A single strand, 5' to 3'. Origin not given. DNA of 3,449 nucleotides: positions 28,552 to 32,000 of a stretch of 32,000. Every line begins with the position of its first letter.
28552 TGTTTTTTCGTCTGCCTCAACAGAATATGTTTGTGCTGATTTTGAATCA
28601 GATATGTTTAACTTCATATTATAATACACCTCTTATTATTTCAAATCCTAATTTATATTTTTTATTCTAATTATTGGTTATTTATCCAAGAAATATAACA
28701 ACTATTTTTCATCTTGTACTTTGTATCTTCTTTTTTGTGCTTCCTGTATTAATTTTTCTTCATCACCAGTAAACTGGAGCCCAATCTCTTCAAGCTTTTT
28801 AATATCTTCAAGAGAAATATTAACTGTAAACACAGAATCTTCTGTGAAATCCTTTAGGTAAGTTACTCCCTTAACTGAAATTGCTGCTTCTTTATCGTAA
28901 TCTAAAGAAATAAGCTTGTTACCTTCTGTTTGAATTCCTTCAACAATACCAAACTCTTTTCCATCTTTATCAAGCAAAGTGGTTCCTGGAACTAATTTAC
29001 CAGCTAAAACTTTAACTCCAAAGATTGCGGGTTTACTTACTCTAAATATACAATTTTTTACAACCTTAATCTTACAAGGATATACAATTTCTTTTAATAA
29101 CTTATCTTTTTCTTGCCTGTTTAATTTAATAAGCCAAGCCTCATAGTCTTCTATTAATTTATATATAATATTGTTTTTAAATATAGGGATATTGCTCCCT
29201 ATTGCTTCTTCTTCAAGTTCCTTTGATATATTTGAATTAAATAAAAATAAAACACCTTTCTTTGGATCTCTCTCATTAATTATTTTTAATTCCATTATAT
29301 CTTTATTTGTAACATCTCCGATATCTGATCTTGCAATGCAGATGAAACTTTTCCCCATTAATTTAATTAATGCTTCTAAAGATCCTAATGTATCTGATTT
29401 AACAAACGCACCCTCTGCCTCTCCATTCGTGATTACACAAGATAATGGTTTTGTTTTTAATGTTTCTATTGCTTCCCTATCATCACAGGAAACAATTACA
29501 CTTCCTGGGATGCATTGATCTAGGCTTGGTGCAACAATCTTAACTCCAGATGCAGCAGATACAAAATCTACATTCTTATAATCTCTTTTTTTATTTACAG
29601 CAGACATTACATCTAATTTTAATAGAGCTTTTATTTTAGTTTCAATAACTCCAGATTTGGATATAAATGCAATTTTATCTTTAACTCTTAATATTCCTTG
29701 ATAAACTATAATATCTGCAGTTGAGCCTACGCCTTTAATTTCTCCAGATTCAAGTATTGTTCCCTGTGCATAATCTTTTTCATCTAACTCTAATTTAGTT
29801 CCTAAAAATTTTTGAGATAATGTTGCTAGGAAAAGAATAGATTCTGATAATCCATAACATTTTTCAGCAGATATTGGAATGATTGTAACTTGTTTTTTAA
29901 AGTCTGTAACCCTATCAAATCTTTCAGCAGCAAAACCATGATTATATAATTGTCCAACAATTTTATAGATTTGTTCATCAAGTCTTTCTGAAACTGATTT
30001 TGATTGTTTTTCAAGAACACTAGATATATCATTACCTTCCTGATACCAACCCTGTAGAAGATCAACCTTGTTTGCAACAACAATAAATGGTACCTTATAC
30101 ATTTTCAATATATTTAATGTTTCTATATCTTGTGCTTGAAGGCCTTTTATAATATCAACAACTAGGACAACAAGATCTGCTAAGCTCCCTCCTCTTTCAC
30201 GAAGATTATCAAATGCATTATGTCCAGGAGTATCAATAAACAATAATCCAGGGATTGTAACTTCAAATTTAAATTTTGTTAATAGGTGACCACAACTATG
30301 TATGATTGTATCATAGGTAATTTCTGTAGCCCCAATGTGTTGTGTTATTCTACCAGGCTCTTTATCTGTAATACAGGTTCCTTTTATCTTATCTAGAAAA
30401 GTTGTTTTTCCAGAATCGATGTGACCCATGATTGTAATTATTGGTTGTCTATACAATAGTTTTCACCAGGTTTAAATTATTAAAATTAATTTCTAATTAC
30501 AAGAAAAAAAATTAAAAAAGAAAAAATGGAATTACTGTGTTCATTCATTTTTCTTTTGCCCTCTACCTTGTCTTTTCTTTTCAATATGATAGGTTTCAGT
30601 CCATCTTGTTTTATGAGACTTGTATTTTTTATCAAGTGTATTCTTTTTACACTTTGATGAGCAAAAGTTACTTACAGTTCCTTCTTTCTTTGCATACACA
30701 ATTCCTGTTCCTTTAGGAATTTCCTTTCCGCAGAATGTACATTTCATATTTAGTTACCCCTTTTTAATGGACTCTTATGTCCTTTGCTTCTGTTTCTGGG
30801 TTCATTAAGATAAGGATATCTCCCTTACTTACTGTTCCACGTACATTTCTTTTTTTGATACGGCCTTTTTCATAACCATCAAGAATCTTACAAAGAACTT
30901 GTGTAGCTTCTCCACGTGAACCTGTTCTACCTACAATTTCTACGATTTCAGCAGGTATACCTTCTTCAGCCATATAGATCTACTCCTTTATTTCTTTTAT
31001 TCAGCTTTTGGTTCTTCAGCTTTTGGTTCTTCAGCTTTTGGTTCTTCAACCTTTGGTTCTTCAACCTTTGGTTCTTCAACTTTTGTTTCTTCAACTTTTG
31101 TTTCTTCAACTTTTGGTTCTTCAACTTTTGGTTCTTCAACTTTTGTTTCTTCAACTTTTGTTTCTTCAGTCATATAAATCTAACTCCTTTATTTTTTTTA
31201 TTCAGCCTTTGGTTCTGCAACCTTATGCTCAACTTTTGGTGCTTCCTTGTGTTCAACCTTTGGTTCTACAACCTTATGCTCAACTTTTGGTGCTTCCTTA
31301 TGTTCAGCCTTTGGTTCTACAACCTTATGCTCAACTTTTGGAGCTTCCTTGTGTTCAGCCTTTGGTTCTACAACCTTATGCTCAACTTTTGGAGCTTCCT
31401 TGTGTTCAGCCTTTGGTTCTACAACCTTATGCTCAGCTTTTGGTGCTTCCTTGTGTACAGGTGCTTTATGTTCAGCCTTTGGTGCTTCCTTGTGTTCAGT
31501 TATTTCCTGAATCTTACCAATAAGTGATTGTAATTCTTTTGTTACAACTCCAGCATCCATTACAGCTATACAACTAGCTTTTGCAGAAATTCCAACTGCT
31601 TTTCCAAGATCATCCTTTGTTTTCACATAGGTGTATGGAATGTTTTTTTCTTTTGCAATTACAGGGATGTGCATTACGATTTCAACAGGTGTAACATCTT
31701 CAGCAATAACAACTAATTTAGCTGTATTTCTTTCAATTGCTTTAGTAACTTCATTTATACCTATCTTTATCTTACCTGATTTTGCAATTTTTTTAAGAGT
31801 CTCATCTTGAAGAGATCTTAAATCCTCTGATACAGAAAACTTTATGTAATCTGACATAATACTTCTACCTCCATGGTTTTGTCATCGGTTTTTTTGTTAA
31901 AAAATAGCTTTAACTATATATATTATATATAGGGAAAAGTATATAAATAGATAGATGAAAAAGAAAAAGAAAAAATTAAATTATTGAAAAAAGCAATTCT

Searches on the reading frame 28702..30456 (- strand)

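Call 17: search_protein_families(library=pfam, proteins=[window:28702-30456:-], max_evalue=0.001)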
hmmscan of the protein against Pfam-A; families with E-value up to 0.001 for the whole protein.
window:28702-30456:- (584 aa): 5 families
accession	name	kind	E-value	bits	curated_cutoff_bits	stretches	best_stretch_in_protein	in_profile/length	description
PF00009.33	GTP_EFTU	-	2.2e-28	99.6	26.5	1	6-205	5-177/188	Elongation factor Tu GTP binding domain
PF14578.12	GTP_EFTU_D4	-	3e-17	62.7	23.8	1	460-540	2-82/86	Elongation factor Tu domain 4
PF11987.13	IF-2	-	1.4e-14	54.4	27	1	349-439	28-117/117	Translation-initiation factor 2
PF01926.29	MMR_HSR1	-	1.4e-07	32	21.9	1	7-130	2-113/113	50S ribosome-binding GTPase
PF03029.23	ATP_bind_1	-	2.2e-06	28.1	27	1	42-171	66-211/240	Conserved hypothetical ATP binding protein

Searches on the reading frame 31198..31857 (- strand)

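Call 17: search_protein_families(library=pfam, proteins=[window:31198-31857:-], max_evalue=0.001)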
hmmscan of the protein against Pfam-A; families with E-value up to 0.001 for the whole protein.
window:31198-31857:- (219 aa): 2 families
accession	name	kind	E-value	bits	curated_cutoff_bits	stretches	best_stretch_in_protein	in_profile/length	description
PF01248.31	Ribosomal_L7Ae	-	2.8e-26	91.5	22.1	1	19-103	5-89/95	Ribosomal protein L7Ae/L30e/S12e/Gadd45 family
PF15608.11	PELOTA_1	-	0.00072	19.7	25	0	23-79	15-69/81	PELOTA RNA binding domain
